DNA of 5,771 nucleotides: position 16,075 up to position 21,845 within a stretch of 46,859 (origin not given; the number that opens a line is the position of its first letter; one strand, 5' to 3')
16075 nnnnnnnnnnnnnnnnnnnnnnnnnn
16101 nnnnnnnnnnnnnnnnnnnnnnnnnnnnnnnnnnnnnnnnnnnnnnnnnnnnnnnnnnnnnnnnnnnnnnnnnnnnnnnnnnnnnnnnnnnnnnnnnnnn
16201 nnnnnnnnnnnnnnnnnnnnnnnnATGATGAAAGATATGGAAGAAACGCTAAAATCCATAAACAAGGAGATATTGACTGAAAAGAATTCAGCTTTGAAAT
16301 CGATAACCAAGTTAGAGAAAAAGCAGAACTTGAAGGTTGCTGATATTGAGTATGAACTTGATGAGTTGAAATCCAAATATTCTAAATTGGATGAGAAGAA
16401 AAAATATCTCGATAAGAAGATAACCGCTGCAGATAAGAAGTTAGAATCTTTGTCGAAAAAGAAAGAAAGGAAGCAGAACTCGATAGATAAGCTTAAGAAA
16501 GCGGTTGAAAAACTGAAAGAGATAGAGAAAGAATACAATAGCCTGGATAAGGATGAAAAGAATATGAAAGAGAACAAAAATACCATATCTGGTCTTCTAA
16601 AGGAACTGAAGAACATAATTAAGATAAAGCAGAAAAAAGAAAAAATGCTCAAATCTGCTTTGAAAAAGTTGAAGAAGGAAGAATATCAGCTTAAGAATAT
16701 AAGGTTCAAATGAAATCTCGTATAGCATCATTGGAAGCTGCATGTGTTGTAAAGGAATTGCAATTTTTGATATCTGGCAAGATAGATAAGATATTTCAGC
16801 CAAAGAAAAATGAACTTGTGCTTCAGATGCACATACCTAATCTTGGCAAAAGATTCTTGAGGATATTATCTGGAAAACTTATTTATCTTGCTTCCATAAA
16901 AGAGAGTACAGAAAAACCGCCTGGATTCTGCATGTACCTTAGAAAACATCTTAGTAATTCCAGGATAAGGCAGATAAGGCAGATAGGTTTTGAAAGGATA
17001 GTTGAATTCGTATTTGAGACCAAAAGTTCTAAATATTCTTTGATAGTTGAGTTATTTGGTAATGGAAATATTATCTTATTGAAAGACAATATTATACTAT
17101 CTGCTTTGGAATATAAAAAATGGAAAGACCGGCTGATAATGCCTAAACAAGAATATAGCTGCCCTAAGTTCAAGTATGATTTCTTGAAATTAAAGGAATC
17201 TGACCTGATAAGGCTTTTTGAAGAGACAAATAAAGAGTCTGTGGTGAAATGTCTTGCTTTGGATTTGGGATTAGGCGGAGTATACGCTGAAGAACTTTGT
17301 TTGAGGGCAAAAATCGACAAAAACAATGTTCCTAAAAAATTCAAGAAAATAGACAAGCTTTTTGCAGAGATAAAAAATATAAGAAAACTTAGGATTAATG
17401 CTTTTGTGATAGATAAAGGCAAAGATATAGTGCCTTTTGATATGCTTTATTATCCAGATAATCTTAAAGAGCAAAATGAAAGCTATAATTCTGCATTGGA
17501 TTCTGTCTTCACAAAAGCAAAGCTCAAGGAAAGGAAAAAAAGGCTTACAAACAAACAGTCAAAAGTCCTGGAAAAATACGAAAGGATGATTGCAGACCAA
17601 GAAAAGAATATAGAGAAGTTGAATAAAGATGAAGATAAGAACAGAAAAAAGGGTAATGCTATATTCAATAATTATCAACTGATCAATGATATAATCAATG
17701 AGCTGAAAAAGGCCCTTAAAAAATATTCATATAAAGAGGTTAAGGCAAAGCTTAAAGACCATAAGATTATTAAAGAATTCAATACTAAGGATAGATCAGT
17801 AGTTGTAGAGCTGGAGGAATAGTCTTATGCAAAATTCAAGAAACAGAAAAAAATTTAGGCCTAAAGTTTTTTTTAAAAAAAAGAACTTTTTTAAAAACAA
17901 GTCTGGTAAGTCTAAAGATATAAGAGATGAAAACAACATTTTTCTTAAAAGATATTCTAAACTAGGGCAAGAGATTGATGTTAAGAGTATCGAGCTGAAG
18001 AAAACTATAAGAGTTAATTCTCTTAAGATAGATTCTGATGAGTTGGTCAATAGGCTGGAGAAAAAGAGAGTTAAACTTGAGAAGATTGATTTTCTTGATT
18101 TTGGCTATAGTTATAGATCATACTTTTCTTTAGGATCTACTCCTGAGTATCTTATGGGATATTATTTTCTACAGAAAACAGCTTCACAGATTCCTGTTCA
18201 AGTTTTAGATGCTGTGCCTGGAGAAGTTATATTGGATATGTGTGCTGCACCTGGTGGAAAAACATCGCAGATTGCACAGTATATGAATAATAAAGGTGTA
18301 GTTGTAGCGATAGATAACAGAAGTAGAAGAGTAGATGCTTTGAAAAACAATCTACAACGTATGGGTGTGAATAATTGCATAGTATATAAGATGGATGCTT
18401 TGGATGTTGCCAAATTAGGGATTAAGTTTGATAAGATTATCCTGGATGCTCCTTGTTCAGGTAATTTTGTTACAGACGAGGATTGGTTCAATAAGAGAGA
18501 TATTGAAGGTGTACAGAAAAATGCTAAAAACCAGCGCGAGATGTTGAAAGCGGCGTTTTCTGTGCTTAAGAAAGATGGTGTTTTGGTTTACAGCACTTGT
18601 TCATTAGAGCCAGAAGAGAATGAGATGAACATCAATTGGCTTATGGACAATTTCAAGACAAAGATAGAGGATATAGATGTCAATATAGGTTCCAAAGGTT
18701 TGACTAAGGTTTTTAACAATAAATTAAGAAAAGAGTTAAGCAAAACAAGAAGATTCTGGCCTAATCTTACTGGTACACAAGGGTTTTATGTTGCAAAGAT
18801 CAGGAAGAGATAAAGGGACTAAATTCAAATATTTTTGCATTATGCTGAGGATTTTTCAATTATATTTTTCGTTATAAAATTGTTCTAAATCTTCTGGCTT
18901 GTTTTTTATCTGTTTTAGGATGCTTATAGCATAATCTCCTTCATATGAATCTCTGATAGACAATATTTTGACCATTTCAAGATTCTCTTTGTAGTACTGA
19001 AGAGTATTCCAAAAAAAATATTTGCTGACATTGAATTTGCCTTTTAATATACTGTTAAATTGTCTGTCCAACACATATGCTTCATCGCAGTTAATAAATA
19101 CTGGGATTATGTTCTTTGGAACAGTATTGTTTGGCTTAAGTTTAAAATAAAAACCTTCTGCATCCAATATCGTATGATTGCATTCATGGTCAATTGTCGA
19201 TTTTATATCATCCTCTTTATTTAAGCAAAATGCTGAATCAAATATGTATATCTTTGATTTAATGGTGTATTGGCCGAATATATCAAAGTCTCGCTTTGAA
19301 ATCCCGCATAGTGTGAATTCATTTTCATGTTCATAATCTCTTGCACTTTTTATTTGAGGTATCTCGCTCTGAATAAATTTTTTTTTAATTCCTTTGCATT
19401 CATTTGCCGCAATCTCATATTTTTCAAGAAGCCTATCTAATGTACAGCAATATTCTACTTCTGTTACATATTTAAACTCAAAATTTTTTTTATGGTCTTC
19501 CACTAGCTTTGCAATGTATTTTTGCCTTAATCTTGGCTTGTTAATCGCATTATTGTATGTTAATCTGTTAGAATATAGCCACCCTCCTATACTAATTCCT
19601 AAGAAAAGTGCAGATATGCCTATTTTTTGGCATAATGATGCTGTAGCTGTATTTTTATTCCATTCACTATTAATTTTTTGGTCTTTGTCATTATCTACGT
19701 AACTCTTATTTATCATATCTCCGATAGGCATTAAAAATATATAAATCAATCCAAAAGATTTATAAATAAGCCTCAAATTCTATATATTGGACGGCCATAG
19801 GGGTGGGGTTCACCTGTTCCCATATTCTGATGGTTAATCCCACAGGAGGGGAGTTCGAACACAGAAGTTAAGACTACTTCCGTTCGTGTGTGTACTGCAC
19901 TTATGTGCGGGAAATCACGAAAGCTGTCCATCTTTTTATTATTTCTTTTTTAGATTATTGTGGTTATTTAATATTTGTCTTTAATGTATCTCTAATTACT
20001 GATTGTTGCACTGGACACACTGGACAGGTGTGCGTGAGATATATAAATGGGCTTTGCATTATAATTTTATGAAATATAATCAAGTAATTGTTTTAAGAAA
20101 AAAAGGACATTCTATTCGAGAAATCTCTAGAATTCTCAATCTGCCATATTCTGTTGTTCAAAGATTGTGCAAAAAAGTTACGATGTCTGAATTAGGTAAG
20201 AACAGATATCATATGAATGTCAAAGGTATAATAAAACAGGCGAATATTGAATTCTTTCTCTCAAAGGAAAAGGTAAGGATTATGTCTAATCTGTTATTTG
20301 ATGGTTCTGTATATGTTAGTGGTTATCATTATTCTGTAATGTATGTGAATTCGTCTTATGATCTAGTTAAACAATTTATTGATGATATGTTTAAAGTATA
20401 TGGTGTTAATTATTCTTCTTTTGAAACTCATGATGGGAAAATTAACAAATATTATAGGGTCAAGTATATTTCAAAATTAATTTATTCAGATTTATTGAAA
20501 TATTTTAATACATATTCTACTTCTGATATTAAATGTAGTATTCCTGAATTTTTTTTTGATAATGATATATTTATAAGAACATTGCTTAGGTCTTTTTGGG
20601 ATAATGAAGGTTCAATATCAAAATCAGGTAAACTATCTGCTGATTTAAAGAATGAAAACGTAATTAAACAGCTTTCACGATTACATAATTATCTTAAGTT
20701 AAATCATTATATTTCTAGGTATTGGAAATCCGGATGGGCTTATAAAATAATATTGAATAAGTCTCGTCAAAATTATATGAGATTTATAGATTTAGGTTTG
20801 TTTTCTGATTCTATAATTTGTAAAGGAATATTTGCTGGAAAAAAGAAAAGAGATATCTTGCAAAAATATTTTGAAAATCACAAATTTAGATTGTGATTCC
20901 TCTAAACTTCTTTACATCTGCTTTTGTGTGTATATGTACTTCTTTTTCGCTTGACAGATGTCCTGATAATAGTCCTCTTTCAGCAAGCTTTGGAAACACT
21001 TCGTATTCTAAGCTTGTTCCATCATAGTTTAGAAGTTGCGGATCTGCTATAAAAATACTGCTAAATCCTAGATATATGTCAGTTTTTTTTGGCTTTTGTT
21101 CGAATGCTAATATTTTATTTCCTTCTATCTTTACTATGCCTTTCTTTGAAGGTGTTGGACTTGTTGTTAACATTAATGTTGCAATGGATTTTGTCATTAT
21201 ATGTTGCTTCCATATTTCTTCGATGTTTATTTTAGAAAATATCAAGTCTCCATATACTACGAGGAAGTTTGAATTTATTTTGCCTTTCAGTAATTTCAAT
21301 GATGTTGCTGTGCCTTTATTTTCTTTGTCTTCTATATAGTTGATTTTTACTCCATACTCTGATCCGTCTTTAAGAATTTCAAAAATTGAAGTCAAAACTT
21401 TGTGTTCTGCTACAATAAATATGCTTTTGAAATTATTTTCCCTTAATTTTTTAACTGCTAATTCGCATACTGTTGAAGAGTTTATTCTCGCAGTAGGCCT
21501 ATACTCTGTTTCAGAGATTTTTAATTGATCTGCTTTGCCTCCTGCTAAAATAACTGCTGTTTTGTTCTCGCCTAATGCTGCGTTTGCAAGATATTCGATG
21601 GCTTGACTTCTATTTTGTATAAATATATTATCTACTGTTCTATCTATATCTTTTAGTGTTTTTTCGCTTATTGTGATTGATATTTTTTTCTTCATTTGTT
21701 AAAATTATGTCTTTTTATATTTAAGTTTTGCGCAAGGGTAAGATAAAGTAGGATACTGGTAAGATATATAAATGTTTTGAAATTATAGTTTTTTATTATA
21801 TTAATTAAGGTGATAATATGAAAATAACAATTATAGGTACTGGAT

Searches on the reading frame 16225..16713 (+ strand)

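Call 45: search_protein_families(library=pfam, proteins=[window:16225-16713:+], max_evalue=0.001)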
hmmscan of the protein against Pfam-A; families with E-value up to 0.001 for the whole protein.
window:16225-16713:+ (162 aa): 2 families
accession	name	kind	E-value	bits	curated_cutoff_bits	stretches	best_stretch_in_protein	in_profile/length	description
PF20667.3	Sec10_N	-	9.6e-05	22.9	27.4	0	8-88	14-94/118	Exocyst complex component Sec10, N-terminal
PF18595.6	Nuf2_DHR10-like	-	0.00041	20.8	28.4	0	28-88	49-109/117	Nuf2, DHR10-like domain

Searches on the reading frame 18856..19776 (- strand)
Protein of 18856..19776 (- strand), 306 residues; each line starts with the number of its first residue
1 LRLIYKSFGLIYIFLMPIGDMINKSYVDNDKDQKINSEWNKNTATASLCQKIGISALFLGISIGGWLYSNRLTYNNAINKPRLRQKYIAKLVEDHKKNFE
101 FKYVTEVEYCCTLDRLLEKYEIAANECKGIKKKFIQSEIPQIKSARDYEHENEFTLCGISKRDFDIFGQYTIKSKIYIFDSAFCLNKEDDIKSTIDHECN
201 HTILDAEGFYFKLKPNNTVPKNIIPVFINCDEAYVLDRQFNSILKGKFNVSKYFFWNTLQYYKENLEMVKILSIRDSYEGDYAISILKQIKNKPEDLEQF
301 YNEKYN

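Call 29: search_protein_families(library=ncbifam, proteins=[window:18856-19776:-], max_evalue=0.1)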
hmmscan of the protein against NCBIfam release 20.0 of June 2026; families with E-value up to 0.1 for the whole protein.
window:18856-19776:- (306 aa): 0 families

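Call 45: search_protein_families(library=pfam, proteins=[window:18856-19776:-], max_evalue=0.001)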
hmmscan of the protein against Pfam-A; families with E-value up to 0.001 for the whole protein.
window:18856-19776:- (306 aa): 0 families

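Call 47: search_solved_structures(query=window:18856-19776:-, max_evalue=10)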
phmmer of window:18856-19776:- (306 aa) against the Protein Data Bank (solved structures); distinct sequences matched with E-value up to 10: 1.
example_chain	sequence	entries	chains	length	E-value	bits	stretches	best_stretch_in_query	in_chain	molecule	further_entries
9ns4_A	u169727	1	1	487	0.16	14.5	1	61-120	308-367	tRNA nucleotidyltransferase cca2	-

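Call 48: search_protein_families(library=phrogs, proteins=[window:18856-19776:-], max_evalue=0.01)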
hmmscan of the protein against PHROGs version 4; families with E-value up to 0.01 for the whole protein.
window:18856-19776:- (306 aa): 0 families

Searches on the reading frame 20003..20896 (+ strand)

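Call 7: search_protein_families(library=pfam, proteins=[window:20003-20896:+], max_evalue=0.01)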
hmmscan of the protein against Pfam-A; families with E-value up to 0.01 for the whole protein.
window:20003-20896:+ (297 aa): 5 families
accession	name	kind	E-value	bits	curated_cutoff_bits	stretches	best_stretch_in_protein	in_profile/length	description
PF14528.11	LAGLIDADG_3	-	1.3e-05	25.8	22.5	1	191-258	3-77/82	LAGLIDADG-like domain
PF25787.1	HTH_SB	-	0.00083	19.5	43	1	27-59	14-46/53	Sleeping Beauty transposase HTH domain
PF13936.12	HTH_38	-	0.0019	18.3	27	1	30-58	15-43/44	Helix-turn-helix domain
PF13518.12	HTH_28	-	0.0032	18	25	1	27-58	4-35/52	Helix-turn-helix domain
PF13384.12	HTH_23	-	0.0051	17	24.6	0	27-55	9-37/50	Homeodomain-like domain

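Call 29: search_protein_families(library=ncbifam, proteins=[window:20003-20896:+], max_evalue=0.1)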
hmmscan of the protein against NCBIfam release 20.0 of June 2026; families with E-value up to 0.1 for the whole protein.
window:20003-20896:+ (297 aa): 6 families
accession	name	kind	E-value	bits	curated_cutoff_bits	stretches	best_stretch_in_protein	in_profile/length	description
NF040595.1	HTH_Cbp1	equivalog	0.00012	22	140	1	26-74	53-98/135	CRISPR DNA repeat-binding protein Cbp1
NF007223.0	PRK09641.1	equivalog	0.0022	17.9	209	1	23-53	139-170/187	RNA polymerase sigma factor SigW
NF005032.0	PRK06444.1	equivalog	0.0055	16.3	293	1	97-175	77-156/197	prephenate dehydrogenase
TIGR02948.1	SigW_bacill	equivalog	0.032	14.3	243.1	0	23-53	139-170/187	RNA polymerase sigma factor SigW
NF047945.1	FimSynRegFimY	equivalog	0.032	14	300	1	27-67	181-222/238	fimbria biosynthesis regulator FimY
NF033545.0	transpos_IS630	equivalog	0.097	12.1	100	0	27-61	4-38/299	IS630 family transposase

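Call 48: search_protein_families(library=phrogs, proteins=[window:20003-20896:+], max_evalue=0.01)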
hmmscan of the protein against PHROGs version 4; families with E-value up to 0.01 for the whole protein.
window:20003-20896:+ (297 aa): 0 families

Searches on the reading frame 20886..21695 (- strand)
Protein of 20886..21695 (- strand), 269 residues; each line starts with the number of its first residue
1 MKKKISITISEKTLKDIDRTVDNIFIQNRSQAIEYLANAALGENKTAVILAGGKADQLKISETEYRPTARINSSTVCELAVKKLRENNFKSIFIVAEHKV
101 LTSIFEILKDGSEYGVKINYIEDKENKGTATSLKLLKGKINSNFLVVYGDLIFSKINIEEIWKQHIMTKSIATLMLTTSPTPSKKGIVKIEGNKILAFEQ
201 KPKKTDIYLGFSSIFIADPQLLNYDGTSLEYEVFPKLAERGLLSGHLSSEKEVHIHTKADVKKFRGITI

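Call 7: search_protein_families(library=pfam, proteins=[window:20886-21695:-], max_evalue=0.01)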
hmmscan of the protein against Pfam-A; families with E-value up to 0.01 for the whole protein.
window:20886-21695:- (269 aa): 2 families
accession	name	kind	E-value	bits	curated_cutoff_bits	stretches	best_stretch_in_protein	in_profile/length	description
PF00483.29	NTP_transferase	-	7.9e-22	78.5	21.2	1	47-224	2-187/245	Nucleotidyl transferase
PF12804.13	NTP_transf_3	-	3.4e-06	27.8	27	1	47-163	1-109/160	MobA-like NTP transferase domain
